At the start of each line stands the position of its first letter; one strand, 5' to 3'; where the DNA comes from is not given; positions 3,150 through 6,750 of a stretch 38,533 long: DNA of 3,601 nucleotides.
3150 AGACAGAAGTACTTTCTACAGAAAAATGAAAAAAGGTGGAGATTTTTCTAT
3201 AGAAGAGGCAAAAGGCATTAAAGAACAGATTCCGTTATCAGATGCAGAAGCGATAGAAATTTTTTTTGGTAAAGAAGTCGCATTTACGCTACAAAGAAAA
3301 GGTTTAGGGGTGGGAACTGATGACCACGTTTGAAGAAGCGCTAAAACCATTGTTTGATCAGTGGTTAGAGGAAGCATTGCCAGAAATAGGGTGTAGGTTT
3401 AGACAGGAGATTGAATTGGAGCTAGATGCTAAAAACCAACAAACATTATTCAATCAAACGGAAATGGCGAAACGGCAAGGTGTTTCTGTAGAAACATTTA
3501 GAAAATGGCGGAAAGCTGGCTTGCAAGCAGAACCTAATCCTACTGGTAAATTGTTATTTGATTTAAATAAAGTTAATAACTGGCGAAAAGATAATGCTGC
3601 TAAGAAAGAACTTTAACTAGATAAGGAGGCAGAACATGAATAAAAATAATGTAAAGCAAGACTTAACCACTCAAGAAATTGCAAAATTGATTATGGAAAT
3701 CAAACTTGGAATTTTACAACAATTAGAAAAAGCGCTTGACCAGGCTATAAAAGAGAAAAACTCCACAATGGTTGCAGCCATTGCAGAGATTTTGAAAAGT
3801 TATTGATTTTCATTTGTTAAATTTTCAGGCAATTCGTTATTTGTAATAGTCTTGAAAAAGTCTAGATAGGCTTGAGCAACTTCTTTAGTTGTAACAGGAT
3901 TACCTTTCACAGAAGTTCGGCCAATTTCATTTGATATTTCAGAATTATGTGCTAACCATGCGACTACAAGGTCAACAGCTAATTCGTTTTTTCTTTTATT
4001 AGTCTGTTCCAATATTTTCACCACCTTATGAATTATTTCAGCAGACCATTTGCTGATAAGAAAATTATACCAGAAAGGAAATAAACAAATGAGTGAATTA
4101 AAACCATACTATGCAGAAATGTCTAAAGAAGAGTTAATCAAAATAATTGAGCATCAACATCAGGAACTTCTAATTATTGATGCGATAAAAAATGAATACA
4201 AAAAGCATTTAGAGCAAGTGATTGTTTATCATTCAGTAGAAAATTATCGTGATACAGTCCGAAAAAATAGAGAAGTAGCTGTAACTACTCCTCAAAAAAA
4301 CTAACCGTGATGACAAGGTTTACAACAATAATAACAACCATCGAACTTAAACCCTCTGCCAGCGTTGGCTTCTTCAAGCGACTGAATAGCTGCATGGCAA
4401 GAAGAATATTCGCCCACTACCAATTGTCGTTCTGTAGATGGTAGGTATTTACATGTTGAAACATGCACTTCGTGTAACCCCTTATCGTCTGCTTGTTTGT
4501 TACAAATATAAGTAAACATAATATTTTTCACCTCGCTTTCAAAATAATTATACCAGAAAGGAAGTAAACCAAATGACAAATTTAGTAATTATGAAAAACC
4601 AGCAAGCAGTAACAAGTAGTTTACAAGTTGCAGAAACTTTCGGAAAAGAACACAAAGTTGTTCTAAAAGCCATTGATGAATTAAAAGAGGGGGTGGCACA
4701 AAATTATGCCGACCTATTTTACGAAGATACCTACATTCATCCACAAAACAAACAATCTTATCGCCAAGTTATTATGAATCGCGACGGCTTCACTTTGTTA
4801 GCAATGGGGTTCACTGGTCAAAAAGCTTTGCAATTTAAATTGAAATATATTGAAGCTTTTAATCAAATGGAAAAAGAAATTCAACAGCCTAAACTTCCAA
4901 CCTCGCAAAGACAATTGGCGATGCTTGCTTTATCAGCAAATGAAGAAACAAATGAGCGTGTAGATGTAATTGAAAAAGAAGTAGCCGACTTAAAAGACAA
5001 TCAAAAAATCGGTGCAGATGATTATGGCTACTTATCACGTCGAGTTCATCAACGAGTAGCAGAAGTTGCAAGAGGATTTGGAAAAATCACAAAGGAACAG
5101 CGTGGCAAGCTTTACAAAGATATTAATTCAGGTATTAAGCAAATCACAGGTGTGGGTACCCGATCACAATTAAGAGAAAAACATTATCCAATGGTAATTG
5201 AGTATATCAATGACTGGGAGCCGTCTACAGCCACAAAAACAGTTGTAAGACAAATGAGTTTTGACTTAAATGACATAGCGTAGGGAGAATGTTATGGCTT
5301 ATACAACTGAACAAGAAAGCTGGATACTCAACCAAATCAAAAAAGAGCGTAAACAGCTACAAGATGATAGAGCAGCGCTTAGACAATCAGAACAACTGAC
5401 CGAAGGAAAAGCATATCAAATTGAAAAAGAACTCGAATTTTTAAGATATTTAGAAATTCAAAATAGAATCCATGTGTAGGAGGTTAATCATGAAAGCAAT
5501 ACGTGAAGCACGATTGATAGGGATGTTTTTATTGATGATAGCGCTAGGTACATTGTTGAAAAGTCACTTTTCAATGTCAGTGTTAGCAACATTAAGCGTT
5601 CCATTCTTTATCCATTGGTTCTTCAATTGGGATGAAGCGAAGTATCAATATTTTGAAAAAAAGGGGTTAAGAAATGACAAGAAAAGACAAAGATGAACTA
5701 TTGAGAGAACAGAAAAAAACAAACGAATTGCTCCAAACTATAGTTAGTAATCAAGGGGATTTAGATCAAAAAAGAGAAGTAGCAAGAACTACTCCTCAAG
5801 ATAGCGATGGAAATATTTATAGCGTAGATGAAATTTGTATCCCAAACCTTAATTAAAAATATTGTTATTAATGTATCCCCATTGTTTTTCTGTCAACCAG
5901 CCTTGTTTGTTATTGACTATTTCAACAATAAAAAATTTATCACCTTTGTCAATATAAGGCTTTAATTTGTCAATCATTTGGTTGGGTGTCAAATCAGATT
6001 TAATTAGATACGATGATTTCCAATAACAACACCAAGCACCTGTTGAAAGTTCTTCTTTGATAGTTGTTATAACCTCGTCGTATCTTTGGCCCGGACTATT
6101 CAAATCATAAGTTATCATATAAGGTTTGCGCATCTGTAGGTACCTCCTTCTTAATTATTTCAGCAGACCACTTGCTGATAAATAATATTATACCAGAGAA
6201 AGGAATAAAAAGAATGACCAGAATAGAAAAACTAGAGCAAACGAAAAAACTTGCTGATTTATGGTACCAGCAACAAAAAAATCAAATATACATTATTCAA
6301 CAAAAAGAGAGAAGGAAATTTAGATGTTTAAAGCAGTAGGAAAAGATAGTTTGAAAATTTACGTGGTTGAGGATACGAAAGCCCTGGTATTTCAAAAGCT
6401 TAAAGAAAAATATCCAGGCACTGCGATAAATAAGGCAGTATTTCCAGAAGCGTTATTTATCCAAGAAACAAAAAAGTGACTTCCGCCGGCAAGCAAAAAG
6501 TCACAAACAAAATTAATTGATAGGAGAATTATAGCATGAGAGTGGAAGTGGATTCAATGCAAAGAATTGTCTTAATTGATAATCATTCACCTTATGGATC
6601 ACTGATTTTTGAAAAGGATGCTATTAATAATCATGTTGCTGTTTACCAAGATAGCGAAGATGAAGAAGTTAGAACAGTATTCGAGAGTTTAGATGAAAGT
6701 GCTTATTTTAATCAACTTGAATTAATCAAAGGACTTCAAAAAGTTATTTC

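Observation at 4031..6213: A ~60-bp conserved promoter/RBS-like element reused three times in the early region, each time after a reverse-strand moron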

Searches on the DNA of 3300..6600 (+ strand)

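Call 8: search_dna_similar(query=window:3300-6600:+, collection=phages, mode=near, max_rows=30)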
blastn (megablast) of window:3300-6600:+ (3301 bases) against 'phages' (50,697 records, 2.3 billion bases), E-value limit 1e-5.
Records with a match: 18; places in all: 18; records where one place covers at least 80% of the query: 0.
Best place of each record, by identity: 95-99% 2; 90-95% 14; 80-90% 2.
By first word of the organism name: Enterococcus 18.
By host as written in the record: Enterococcus faecalis 15; Enterococcus sp. 2; Enterococcus faecalis EfsPF36 1.
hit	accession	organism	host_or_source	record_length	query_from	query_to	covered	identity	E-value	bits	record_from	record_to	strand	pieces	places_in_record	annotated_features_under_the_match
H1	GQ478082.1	Enterococcus phage phiFL1B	Enterococcus faecalis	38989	1267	2377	34%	90.6%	0e+0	1497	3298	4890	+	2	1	gp08: anti-repressor protein | gp11: conserved hypothetical protein | gp09: conserved hypothetical protein | gp10: conserved hypothetical protein | gp07: conserved hypothetical protein | and 1 other names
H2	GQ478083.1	Enterococcus phage phiFL1C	Enterococcus faecalis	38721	1267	2377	34%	90.6%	0e+0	1497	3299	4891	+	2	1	gp08: conserved hypothetical protein | gp11: conserved hypothetical protein | gp09: conserved hypothetical protein | gp10: conserved hypothetical protein | gp07: hypothetical protein | and 1 other names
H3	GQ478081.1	Enterococcus phage phiFL1A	Enterococcus faecalis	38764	1267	2362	33%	90.9%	0e+0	1495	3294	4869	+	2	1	gp08: anti-repressor protein | gp09: conserved hypothetical protein | gp10: conserved hypothetical protein | gp11: conserved hypothetical protein | gp07: conserved hypothetical protein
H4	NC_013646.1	Enterococcus phage phiFL1A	Enterococcus faecalis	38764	1267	2362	33%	90.9%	0e+0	1495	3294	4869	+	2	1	gp08: Rha-like transcriptional regulator | gp09: hypothetical protein | gp10: hypothetical protein | gp11: hypothetical protein | gp07: hypothetical protein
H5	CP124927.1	Enterococcus phage 1_EfsPF36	Enterococcus faecalis EfsPF36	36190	1258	3010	31%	94.7%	0e+0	1597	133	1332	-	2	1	record has no annotation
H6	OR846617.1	Enterococcus phage Efs 1-1-1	Enterococcus faecalis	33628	1256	3010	31%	93.4%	0e+0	1529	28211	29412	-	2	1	record has no annotation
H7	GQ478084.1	Enterococcus phage phiFL2A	Enterococcus faecalis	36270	1267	2197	28%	92.2%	0e+0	1315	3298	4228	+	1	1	gp08: anti-repressor protein | gp09: conserved hypothetical protein | gp07: conserved hypothetical protein | gp10: conserved hypothetical protein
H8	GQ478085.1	Enterococcus phage phiFL2B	Enterococcus faecalis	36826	1267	2197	28%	92.2%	0e+0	1315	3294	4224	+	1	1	gp08: anti-repressor protein | gp09: conserved hypothetical protein | gp07: conserved hypothetical protein | gp10: conserved hypothetical protein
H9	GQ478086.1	Enterococcus phage phiFL3A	Enterococcus faecalis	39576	1267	2197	28%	92.2%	0e+0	1315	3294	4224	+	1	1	gp08: anti-repressor protein | gp09: conserved hypothetical protein | gp07: conserved hypothetical protein | gp10: conserved hypothetical protein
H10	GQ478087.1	Enterococcus phage phiFL3B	Enterococcus faecalis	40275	1267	2197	28%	92.2%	0e+0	1315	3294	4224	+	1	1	gp08: anti-repressor protein | gp09: conserved hypothetical protein | gp07: conserved hypothetical protein | gp10: conserved hypothetical protein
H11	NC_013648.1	Enterococcus phage phiFL3A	Enterococcus faecalis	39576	1267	2197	28%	92.2%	0e+0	1315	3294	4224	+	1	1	gp08: Rha-like transcriptional regulator | gp09: hypothetical protein | gp07: hypothetical protein | gp10: hypothetical protein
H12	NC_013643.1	Enterococcus phage phiFL2A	Enterococcus faecalis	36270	1267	2197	28%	92.2%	0e+0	1315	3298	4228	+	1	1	gp08: Rha-like transcriptional regulator | gp09: hypothetical protein | gp07: hypothetical protein | gp10: hypothetical protein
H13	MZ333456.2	Enterococcus phage VEsP-1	Enterococcus sp.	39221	1258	3239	22%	89.6%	2e-170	937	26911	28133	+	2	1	antirepressor protein | hypothetical protein (x5)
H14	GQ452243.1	Enterococcus phage phiEf11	Enterococcus faecalis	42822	2907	3301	12%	97.5%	0e+0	673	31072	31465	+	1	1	hypothetical protein (x2) | conserved hypothetical protein (x2)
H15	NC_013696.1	Enterococcus phage phiEf11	Enterococcus faecalis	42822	2907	3301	12%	97.5%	0e+0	673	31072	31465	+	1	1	hypothetical protein (x4)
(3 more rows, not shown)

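Call 11: search_dna_similar(query=window:4010-4100:+, collection=phages, mode=distant, max_rows=40, max_evalue=0.01)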
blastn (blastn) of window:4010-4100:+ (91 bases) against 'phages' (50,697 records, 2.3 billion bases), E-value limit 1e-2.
Records with a match: 102; places in all: 115; records where one place covers at least 80% of the query: 1.
Best place of each record, by identity: 90-95% 17; 80-90% 85.
By first word of the organism name: Staphylococcus 87; Enterococcus 12; Acinetobacter 1; Bacteriophage 1; Pseudomonas 1.
By host as written in the record: Staphylococcus aureus 30; - 24; Enterococcus faecalis 10; Staphylococcus aureus subsp. aureus RN4220 4; Staphylococcus aureus Sau119 2; Staphylococcus aureus 100 2; Staphylococcus aureus Jevons B 2; Staphylococcus aureus CCM7722 2; and 25 more.
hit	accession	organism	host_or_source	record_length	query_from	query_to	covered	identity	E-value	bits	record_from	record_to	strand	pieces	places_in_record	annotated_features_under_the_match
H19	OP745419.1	Enterococcus phage 4995_1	Enterococcus faecium 4995/20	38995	8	80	80%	88.0%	1e-16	90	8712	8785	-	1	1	none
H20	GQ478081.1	Enterococcus phage phiFL1A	Enterococcus faecalis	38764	2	70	76%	91.3%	3e-18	95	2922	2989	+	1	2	none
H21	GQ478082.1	Enterococcus phage phiFL1B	Enterococcus faecalis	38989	2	70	76%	91.3%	3e-18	95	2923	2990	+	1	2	none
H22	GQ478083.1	Enterococcus phage phiFL1C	Enterococcus faecalis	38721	2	70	76%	91.3%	3e-18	95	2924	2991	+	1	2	none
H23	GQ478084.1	Enterococcus phage phiFL2A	Enterococcus faecalis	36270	2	70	76%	91.3%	3e-18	95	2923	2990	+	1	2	gp05: hypothetical protein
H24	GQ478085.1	Enterococcus phage phiFL2B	Enterococcus faecalis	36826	2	70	76%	91.3%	3e-18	95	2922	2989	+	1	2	none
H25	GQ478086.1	Enterococcus phage phiFL3A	Enterococcus faecalis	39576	2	70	76%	91.3%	3e-18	95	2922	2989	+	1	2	none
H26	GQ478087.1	Enterococcus phage phiFL3B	Enterococcus faecalis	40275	2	70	76%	91.3%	3e-18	95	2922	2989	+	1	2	none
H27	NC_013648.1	Enterococcus phage phiFL3A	Enterococcus faecalis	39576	2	70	76%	91.3%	3e-18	95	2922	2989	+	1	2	none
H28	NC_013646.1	Enterococcus phage phiFL1A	Enterococcus faecalis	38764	2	70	76%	91.3%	3e-18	95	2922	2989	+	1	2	none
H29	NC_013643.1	Enterococcus phage phiFL2A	Enterococcus faecalis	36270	2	70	76%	91.3%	3e-18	95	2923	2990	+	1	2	gp05: hypothetical protein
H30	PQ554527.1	Acinetobacter phage D2SVT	Acinetobacter baumannii AB5075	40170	3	71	76%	85.9%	3e-13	79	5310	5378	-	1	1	hypothetical protein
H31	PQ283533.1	Enterococcus phage vB_ElaS_B1578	Enterococcus sp. VKM B-1578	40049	3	71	76%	85.9%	3e-13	79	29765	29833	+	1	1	hypothetical protein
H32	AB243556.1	Staphylococcus phage phiPVL108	-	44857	46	88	47%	84.1%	5e-3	46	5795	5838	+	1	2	hypothetical protein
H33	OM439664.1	Staphylococcus phage vB_SauS_308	Staphylococcus aureus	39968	46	88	47%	84.1%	5e-3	46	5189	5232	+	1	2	hypothetical protein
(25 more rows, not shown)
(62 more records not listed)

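Call 92: get_annotated_region(hit=H15, flank=1500)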
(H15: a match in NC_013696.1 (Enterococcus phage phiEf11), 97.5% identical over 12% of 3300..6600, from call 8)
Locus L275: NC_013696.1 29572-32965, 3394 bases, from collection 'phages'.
description: Enterococcus phage phiEf11, complete genome.
organism: Enterococcus phage phiEf11 (NCBI taxid 663241)
taxonomy: Viruses; Duplodnaviria; Heunggongvirae; Uroviricota; Caudoviricetes
host: Enterococcus faecalis; source: -; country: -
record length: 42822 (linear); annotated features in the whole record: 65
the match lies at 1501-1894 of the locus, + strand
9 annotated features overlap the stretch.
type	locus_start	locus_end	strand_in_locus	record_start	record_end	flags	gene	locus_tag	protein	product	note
CDS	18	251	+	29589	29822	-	-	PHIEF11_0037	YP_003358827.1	DUF739 family protein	similar to INSD accession AAR27356.1; match to protein family HMM PF05339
CDS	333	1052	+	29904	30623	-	-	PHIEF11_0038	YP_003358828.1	anti-repressor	similar to INSD accession AAC03459.1; match to protein family HMM PF03374; match to protein family HMM PF08346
CDS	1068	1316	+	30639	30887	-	-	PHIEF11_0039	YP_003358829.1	excisionase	similar to INSD accession AAO80172.1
CDS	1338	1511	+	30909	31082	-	-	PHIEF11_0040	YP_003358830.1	hypothetical protein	similar to INSD accession AAO80176.1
CDS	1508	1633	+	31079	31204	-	-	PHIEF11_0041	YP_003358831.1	hypothetical protein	-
CDS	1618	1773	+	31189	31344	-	-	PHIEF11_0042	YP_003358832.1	hypothetical protein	identified by glimmer; putative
CDS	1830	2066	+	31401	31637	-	-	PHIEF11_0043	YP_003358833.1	hypothetical protein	identified by glimmer; putative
CDS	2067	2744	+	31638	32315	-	-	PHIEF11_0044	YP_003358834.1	Erf-like ssDNA annealing protein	similar to INSD accession AAR14309.1; similar to INSD accession AAZ51655.1; match to protein family HMM PF04404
CDS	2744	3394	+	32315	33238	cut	-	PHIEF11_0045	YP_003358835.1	DUF1351 domain-containing protein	similar to INSD accession AAK27919.1; match to protein family HMM PF07083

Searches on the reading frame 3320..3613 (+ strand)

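Call 26: search_protein_families(library=pfam, proteins=[window:3320-3613:+], max_evalue=0.01)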
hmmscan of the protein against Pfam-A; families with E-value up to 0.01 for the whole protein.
seq(98 aa): 0 families

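Call 55: search_protein_families(library=phrogs, proteins=[window:3320-3613:+], max_evalue=0.001)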
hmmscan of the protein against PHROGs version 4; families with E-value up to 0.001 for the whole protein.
seq(98 aa): 5 families
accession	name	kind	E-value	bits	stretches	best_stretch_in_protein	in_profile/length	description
phrog_17173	-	unknown function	1.4e-67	225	1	1-98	1-98/98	-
phrog_57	-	head and packaging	1.1e-08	36.2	1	37-97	6-67/199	terminase small subunit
phrog_66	-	integration and excision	3.2e-06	28.1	1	34-96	84-147/412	excisionase and transcriptional regulator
phrog_2474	-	transcription regulation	3.3e-05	24.8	1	39-88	44-95/118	MerR-like transcriptional regulator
phrog_6620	-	integration and excision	0.00038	21.1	1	47-96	5-56/201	transposase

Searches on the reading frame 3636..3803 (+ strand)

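Call 26: search_protein_families(library=pfam, proteins=[window:3636-3803:+], max_evalue=0.01)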
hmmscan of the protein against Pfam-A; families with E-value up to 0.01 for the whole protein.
seq(56 aa): 0 families

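Call 55: search_protein_families(library=phrogs, proteins=[window:3636-3803:+], max_evalue=0.001)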
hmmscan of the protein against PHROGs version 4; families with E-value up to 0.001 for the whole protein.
seq(56 aa): 1 family
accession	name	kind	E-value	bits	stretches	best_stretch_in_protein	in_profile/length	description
phrog_7246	-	unknown function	7.5e-29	100.4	1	6-56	1-51/53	-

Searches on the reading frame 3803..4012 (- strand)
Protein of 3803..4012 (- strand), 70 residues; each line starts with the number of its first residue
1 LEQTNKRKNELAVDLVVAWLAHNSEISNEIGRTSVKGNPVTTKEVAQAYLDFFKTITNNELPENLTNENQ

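Call 26: search_protein_families(library=pfam, proteins=[window:3803-4012:-], max_evalue=0.01)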
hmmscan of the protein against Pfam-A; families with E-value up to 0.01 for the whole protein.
seq(70 aa): 0 families

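Call 55: search_protein_families(library=phrogs, proteins=[window:3803-4012:-], max_evalue=0.001)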
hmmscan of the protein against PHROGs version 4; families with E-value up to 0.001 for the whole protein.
seq(70 aa): 1 family
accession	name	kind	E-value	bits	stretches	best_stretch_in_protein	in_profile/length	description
phrog_14546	-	unknown function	1.2e-48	164.2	1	1-70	1-70/70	-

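Call 88: search_protein_families(library=padloc, proteins=[window:3803-4012:-], max_evalue=0.01)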
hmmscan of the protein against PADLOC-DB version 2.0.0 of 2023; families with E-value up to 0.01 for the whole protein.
seq(70 aa): 0 families

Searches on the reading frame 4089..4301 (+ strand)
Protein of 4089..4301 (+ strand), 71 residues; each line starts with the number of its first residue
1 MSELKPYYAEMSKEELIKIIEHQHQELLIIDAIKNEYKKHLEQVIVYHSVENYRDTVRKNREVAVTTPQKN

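Call 26: search_protein_families(library=pfam, proteins=[window:4089-4301:+], max_evalue=0.01)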
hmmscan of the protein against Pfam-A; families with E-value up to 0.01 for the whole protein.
seq(71 aa): 1 family
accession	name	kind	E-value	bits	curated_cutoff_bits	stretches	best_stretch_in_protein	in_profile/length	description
PF16289.11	PIN_12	-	0.0021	18.9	32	1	12-59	20-69/172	PIN domain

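Call 55: search_protein_families(library=phrogs, proteins=[window:4089-4301:+], max_evalue=0.001)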
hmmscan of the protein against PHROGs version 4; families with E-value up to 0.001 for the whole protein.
seq(71 aa): 2 families
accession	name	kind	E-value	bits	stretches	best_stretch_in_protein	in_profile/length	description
phrog_11535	-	unknown function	3.1e-45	153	1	1-71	1-71/71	-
phrog_35027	-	unknown function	9e-18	65.4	1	8-64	32-88/137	-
